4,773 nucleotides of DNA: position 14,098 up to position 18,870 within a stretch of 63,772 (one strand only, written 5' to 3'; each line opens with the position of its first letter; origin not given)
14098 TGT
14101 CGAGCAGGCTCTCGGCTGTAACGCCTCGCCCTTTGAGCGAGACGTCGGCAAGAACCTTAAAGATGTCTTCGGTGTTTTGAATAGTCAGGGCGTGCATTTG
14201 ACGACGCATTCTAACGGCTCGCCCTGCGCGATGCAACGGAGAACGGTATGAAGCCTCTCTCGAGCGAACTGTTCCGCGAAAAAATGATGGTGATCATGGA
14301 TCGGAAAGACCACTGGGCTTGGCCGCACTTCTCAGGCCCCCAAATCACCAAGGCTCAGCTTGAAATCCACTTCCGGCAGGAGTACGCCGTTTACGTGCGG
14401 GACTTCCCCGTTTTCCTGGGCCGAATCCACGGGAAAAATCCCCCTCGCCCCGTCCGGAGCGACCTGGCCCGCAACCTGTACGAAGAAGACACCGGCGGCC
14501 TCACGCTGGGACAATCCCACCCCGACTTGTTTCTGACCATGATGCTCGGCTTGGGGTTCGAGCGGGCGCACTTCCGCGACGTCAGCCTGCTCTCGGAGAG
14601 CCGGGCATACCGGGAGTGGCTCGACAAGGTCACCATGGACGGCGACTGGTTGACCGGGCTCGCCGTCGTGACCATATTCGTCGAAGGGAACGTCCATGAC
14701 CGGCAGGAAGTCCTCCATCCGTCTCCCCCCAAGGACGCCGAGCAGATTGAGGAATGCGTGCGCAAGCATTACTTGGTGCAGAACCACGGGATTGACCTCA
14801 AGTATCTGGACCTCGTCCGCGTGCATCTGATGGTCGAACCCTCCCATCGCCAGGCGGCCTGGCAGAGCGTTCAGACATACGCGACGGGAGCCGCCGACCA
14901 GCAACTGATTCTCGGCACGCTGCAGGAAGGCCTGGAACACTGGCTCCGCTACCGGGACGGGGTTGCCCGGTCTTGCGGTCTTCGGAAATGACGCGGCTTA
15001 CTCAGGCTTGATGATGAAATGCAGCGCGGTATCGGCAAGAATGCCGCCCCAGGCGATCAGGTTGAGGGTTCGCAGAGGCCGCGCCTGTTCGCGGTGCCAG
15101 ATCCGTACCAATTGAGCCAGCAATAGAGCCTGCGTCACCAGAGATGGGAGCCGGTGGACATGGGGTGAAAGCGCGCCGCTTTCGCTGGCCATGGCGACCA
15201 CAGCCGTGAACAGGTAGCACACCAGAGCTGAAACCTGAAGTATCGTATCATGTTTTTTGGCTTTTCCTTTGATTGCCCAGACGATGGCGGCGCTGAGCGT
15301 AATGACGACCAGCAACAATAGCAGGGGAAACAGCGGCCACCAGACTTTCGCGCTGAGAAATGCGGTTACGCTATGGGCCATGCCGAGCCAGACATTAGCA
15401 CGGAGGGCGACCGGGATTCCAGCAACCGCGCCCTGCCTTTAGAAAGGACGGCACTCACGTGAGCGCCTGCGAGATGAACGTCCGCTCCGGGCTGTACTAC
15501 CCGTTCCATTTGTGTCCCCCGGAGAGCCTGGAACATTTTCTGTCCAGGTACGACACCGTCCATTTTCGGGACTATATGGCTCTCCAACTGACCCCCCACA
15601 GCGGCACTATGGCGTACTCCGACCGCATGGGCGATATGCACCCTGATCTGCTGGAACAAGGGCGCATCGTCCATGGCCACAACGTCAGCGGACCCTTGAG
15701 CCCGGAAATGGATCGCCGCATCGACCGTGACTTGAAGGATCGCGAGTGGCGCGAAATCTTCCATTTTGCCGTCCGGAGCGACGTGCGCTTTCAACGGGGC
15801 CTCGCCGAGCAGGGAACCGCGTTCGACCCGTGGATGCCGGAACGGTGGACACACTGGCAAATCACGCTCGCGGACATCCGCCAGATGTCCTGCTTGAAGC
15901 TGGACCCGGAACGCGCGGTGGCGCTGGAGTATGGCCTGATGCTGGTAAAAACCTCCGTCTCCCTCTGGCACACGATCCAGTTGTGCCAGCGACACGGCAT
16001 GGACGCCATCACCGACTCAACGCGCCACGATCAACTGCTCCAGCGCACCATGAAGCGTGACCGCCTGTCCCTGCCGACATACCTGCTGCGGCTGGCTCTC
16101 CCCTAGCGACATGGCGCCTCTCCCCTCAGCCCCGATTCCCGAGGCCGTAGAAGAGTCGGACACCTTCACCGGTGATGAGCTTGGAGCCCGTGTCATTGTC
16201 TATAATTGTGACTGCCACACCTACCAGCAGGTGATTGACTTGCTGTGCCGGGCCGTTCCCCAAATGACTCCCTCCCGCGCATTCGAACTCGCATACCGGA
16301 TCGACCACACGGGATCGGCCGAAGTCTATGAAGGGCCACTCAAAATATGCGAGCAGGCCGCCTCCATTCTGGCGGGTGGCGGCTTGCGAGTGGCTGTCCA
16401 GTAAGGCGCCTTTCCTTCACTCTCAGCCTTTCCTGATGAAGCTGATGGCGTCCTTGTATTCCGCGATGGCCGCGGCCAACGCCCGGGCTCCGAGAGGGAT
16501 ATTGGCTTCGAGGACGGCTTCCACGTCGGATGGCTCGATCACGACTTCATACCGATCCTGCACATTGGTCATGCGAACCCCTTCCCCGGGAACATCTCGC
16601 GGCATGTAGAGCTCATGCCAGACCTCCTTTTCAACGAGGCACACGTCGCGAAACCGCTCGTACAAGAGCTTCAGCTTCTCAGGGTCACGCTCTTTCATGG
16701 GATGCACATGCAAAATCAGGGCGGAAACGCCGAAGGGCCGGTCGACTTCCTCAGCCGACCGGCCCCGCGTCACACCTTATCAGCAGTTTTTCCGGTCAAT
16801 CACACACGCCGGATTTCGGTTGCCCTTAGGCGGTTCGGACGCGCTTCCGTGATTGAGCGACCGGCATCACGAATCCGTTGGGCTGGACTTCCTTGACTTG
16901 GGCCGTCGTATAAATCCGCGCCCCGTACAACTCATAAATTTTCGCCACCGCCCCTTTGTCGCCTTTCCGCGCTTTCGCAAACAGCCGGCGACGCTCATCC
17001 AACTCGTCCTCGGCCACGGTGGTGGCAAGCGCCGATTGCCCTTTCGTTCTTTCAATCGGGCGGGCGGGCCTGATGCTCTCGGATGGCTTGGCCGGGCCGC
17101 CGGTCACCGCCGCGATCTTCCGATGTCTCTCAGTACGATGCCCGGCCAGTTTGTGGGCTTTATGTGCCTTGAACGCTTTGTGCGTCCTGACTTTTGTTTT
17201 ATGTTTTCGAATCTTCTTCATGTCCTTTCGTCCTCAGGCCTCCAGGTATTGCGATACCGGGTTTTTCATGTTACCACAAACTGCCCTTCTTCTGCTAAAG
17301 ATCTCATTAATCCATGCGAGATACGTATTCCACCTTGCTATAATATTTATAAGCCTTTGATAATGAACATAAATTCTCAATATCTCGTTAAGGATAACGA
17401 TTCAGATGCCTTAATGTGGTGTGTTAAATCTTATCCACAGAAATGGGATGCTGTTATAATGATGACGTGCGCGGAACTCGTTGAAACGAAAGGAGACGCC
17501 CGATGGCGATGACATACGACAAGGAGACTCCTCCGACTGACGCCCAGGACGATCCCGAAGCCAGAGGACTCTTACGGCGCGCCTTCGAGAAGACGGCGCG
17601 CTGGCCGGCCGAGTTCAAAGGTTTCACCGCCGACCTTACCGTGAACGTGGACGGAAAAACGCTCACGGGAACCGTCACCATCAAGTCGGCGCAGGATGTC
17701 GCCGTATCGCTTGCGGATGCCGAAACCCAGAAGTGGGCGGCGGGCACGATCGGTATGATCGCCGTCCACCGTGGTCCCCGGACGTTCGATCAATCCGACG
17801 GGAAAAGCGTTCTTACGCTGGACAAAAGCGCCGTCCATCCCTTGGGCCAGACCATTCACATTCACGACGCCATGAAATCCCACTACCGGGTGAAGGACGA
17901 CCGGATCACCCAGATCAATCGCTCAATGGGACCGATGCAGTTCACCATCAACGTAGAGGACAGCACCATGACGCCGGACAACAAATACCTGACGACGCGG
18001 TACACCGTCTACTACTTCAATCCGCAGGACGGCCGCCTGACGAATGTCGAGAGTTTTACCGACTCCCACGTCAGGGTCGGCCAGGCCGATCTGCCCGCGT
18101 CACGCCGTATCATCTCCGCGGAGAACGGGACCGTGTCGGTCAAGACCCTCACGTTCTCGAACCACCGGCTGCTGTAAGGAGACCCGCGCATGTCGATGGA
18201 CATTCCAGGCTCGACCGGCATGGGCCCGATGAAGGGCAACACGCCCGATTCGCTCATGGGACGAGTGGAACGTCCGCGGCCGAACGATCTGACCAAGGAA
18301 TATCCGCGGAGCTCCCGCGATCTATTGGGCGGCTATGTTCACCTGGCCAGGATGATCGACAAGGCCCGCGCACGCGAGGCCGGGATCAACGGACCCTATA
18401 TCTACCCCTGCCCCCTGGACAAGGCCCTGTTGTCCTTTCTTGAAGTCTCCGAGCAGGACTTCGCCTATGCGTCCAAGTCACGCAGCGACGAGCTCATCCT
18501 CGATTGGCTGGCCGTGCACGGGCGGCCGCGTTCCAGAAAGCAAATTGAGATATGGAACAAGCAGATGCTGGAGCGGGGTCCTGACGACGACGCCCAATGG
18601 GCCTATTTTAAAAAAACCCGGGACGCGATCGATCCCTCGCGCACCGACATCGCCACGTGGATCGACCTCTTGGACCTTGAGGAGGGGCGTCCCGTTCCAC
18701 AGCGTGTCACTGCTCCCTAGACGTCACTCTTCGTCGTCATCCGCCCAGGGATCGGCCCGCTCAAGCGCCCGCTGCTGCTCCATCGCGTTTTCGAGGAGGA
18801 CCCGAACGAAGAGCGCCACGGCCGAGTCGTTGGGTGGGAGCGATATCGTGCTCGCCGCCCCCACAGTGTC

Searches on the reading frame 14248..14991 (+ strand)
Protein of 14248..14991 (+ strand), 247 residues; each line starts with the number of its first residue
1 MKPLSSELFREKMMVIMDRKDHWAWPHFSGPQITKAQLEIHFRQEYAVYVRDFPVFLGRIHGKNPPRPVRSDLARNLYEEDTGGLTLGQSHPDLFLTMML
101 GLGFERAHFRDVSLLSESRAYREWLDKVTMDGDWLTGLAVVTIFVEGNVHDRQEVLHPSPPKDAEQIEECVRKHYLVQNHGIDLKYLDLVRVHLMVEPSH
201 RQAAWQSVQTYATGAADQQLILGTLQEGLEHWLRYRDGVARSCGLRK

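Call 45: search_protein_families(library=pfam, proteins=[window:14248-14991:+], max_evalue=0.01)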
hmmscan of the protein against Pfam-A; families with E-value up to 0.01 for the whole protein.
window:14248-14991:+ (247 aa): 1 family
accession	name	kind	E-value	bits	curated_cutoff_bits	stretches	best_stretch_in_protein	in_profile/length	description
PF14518.11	Haem_oxygenas_2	-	8.7e-15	55.4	28.9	1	41-231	2-175/177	Iron-containing redox enzyme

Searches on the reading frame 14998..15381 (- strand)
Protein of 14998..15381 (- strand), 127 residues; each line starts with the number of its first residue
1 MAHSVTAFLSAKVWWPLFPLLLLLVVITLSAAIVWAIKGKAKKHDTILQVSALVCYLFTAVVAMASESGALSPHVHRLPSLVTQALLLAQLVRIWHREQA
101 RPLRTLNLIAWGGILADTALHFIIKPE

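Call 45: search_protein_families(library=pfam, proteins=[window:14998-15381:-], max_evalue=0.01)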
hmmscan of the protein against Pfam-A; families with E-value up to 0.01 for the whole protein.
window:14998-15381:- (127 aa): 0 families

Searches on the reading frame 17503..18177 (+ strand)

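Call 59: search_protein_families(library=pfam, proteins=[window:17503-18177:+], max_evalue=0.0001)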
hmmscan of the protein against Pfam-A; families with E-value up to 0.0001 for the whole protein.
window:17503-18177:+ (224 aa): 1 family
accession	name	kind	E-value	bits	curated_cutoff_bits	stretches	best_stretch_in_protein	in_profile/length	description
PF11866.13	DUF3386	-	3.7e-52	177.3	25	1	17-224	3-211/211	Protein of unknown function (DUF3386)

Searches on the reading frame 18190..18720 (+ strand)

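Call 59: search_protein_families(library=pfam, proteins=[window:18190-18720:+], max_evalue=0.0001)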
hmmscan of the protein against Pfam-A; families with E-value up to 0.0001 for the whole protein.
window:18190-18720:+ (176 aa): 1 family
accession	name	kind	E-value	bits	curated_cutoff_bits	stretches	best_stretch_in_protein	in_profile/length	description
PF16798.10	DUF5069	-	1.8e-46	158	27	1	36-167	1-133/133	Domain of unknown function (DUF5069)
